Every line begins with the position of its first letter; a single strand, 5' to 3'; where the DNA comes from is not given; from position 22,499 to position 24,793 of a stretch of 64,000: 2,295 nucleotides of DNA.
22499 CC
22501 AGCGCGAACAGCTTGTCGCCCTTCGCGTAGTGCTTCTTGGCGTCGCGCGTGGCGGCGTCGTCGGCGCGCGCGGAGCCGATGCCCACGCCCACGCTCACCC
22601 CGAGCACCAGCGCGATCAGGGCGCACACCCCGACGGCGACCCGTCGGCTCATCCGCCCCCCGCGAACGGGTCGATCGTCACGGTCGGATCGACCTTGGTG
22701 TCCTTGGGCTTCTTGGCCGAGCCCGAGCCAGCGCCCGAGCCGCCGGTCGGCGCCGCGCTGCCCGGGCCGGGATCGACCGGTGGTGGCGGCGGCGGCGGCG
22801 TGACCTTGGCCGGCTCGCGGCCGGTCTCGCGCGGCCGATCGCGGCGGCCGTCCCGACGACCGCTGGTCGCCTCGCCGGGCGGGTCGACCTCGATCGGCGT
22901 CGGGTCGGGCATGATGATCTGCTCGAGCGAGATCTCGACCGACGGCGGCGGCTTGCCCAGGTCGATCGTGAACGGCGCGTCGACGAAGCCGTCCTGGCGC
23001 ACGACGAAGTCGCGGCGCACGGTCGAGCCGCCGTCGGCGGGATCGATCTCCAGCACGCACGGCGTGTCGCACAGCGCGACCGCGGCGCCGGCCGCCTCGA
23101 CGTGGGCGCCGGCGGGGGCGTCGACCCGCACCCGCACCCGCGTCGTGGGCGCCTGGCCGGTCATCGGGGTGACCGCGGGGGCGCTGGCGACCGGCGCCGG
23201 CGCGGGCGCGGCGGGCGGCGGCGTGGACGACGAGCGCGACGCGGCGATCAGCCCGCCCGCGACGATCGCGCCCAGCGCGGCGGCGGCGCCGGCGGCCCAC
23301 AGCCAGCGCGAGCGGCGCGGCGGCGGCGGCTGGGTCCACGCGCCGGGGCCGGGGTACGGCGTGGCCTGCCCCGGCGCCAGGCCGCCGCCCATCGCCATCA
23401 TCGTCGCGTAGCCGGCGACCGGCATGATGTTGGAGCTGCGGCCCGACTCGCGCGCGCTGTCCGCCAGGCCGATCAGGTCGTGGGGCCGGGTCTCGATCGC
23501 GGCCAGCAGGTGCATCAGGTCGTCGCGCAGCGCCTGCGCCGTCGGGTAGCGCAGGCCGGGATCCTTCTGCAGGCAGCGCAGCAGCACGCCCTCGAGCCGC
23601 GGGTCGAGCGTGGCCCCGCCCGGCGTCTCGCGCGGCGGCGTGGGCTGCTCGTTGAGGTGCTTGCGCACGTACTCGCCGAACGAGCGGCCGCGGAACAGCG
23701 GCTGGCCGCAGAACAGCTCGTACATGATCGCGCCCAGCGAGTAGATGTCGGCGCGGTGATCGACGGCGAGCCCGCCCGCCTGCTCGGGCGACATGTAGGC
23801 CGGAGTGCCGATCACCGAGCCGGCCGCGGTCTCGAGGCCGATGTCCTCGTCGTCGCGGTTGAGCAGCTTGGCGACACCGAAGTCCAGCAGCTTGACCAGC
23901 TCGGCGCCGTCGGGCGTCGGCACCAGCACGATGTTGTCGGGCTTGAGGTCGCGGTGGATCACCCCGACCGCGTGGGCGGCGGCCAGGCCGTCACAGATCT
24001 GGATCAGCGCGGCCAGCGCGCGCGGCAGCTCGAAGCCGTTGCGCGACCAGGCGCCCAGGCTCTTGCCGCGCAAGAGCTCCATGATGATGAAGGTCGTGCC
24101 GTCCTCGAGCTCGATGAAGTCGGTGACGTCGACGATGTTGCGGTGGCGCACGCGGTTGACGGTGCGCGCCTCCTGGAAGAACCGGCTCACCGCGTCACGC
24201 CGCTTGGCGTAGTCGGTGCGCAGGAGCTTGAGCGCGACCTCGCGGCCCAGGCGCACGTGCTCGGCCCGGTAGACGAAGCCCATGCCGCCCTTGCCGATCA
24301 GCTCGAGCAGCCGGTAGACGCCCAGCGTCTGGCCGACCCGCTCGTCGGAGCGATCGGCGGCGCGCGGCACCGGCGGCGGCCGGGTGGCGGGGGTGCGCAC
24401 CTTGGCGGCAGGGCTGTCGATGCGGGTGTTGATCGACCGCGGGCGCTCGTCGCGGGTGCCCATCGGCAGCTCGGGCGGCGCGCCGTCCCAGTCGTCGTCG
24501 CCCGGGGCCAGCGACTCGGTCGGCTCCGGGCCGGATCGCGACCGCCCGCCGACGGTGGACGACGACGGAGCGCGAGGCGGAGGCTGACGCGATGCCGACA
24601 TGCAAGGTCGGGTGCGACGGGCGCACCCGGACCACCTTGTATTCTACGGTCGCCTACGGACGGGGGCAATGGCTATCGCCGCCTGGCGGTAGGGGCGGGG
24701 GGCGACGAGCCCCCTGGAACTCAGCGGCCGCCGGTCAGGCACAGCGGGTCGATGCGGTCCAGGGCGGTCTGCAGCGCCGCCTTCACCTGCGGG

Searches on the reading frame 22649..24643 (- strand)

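Call 85: search_protein_families(library=pfam, proteins=[window:22649-24643:-], max_evalue=0.0001)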
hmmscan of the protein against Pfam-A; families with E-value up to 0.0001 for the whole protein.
window:22649-24643:- (664 aa): 2 families
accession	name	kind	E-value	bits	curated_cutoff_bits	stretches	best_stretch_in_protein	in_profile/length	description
PF00069.31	Pkinase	-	7.3e-46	157.1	31.7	1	110-375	1-261/263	Protein kinase domain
PF07714.23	PK_Tyr_Ser-Thr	-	2.6e-27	96.2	23.1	1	112-373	3-255/258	Protein tyrosine and serine/threonine kinase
